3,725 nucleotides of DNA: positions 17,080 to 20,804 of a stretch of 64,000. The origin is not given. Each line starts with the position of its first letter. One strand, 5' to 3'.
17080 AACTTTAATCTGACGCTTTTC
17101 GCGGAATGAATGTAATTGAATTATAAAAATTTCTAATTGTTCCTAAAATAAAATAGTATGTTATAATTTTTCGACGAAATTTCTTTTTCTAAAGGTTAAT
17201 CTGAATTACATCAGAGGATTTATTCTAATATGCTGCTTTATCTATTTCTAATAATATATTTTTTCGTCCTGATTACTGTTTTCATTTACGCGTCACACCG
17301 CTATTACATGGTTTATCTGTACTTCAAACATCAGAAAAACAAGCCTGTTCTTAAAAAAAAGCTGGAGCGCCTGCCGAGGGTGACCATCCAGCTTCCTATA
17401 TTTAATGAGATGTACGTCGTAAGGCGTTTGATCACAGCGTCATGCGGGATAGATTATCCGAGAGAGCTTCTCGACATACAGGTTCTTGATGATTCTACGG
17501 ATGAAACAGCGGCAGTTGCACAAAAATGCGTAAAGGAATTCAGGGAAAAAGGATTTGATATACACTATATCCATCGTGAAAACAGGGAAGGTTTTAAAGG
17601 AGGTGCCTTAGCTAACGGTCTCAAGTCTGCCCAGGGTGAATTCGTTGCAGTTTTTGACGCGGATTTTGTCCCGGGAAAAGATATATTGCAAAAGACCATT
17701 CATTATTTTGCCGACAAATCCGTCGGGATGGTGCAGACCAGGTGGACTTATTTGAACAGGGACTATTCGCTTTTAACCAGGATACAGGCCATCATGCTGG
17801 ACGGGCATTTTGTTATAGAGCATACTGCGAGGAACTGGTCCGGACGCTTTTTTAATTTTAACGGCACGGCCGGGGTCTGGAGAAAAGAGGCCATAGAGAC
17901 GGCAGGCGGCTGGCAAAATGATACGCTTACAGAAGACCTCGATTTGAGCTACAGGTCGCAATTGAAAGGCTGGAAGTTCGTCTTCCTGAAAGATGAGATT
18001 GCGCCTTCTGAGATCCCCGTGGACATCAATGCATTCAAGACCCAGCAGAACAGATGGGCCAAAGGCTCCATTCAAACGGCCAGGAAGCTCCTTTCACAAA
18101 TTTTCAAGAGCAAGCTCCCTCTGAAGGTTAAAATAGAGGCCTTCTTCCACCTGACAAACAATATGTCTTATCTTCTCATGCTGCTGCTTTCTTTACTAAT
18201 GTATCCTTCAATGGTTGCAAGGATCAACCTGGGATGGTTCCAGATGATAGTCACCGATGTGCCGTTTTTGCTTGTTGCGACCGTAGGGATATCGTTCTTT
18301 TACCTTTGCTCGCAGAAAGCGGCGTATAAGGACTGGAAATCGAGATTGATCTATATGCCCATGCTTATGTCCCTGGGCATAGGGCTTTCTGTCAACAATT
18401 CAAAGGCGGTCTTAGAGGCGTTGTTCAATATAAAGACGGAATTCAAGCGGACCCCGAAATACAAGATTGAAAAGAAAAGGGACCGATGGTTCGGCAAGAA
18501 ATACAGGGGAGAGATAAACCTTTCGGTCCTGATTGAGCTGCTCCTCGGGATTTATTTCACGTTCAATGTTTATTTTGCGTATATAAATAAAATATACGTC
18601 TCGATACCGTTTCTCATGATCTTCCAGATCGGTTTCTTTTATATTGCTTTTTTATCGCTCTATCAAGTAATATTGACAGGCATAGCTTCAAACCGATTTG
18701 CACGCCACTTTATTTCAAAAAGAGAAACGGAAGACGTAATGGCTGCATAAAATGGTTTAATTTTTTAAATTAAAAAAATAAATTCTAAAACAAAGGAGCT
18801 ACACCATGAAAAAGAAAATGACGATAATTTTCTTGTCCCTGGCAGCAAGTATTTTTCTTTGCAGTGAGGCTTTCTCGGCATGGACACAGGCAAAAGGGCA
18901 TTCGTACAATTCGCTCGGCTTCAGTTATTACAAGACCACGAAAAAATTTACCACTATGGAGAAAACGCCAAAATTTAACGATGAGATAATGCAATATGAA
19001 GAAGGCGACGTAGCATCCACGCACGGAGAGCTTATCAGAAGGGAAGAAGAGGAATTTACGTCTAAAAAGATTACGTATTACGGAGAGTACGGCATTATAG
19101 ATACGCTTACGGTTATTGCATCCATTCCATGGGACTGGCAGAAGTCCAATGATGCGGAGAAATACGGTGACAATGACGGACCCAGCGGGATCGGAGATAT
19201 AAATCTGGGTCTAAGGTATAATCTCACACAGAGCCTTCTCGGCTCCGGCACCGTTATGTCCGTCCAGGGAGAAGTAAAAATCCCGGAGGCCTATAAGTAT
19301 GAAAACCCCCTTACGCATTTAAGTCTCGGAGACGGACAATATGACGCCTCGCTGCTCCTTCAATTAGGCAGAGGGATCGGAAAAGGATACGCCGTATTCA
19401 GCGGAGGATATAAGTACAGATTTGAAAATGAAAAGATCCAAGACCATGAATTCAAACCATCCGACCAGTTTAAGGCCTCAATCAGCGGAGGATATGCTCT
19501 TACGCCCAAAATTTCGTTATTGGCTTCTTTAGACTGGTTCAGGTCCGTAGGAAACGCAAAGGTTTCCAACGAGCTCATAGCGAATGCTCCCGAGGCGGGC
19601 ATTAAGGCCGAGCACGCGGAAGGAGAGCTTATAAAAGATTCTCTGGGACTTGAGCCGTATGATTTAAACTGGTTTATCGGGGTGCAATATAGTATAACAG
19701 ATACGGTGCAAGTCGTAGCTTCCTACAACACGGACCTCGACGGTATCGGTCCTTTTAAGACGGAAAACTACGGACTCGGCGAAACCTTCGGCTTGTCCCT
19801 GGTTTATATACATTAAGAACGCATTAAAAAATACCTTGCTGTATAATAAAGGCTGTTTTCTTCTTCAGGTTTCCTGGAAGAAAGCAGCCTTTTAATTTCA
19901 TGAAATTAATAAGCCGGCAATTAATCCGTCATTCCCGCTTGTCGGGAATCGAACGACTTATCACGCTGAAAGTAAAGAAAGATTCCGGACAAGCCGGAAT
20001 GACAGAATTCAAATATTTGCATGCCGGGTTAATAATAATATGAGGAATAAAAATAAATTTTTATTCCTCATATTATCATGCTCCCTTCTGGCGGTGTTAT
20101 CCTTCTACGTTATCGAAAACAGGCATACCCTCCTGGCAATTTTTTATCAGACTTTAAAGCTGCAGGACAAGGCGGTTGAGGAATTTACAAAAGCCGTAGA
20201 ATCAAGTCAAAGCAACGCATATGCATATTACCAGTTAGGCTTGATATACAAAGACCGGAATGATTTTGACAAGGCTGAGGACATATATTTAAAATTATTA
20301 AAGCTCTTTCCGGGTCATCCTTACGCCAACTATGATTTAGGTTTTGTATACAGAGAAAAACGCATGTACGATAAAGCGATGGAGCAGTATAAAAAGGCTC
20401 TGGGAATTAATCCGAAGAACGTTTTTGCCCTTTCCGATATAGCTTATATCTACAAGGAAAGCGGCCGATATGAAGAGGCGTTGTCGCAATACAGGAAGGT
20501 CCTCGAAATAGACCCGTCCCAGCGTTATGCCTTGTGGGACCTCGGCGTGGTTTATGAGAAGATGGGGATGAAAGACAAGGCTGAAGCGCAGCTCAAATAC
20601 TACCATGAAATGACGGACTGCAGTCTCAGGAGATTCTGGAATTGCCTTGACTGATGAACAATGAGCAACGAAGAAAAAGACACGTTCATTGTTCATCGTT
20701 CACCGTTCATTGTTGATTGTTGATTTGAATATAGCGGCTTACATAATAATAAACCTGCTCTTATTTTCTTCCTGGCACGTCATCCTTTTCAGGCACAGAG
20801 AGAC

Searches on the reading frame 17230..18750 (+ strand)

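Call 64: search_protein_families(library=pfam, proteins=[window:17230-18750:+], max_evalue=0.00001)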
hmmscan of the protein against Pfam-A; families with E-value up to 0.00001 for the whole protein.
window:17230-18750:+ (506 aa): 4 families
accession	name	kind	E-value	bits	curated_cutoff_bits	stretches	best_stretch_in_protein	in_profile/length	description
PF13641.12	Glyco_tranf_2_3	-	1.4e-25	91.1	27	1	49-279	1-230/230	Glycosyltransferase like family 2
PF13632.12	Glyco_trans_2_3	-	2.6e-21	76.8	27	1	139-340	2-184/198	Glycosyl transferase family group 2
PF00535.33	Glycos_transf_2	-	1.9e-17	64.2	23.3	1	55-187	4-130/168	Glycosyl transferase family 2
PF13506.12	Glyco_transf_21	-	7.2e-12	45.6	21.7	1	126-278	21-174/174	Glycosyl transferase family 21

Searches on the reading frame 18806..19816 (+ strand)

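Call 64: search_protein_families(library=pfam, proteins=[window:18806-19816:+], max_evalue=0.00001)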
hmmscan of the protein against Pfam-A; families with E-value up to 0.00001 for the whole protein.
window:18806-19816:+ (336 aa): 1 family
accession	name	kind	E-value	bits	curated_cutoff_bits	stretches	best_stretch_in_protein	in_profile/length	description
PF13557.12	Phenol_MetA_deg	-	4e-08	34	22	1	107-253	46-190/242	Putative MetA-pathway of phenol degradation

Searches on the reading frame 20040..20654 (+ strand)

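Call 64: search_protein_families(library=pfam, proteins=[window:20040-20654:+], max_evalue=0.00001)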
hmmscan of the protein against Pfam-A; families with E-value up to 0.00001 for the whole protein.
window:20040-20654:+ (204 aa): 16 families
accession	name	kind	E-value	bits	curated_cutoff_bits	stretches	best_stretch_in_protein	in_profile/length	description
PF13181.12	TPR_8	-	1.4e-27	93.9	25.7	2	133-160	6-33/34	Tetratricopeptide repeat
PF00515.34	TPR_1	-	1.9e-27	94.4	27.8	3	130-160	3-33/34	Tetratricopeptide repeat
PF07719.23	TPR_2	-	5.7e-27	92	27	3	60-93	1-34/34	Tetratricopeptide repeat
PF13414.12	TPR_11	-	6.8e-27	93.3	26.8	2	136-176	2-42/42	TPR repeat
PF13424.12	TPR_12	-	1.1e-24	86.9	30.1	3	108-159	24-76/77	Tetratricopeptide repeat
PF14559.12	TPR_19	-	4.5e-23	81.8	25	1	140-186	3-49/68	Tetratricopeptide repeat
PF13431.12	TPR_17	-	7.2e-23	79.4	24.4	0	49-80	2-33/34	Tetratricopeptide repeat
PF13432.12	TPR_16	-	6e-19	68.6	32.7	1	64-127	1-64/65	Tetratricopeptide repeat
PF13428.12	TPR_14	-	1.8e-17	62.5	23.5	0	62-100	3-41/44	Tetratricopeptide repeat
PF13174.12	TPR_6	-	5.8e-15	55.3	26.3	0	61-92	1-32/33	Tetratricopeptide repeat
PF13176.12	TPR_7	-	2.1e-13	49.6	27.9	0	130-159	1-30/36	Tetratricopeptide repeat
PF13371.12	TPR_9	-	7.5e-13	48.7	35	1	67-127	2-62/73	Tetratricopeptide repeat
PF13374.12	TPR_10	-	5.2e-10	39.4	27.5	0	130-157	4-31/42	Tetratricopeptide repeat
PF24575.1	TPR_Slam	-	2e-08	35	35.2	0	135-183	54-102/104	Surface lipoprotein assembly modifier, N-terminal TPR repeats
PF23914.1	TPR_CcmH_CycH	-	2.9e-07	30.9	42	0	37-126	61-153/158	Cytochrome c-type biogenesis protein H TPR domain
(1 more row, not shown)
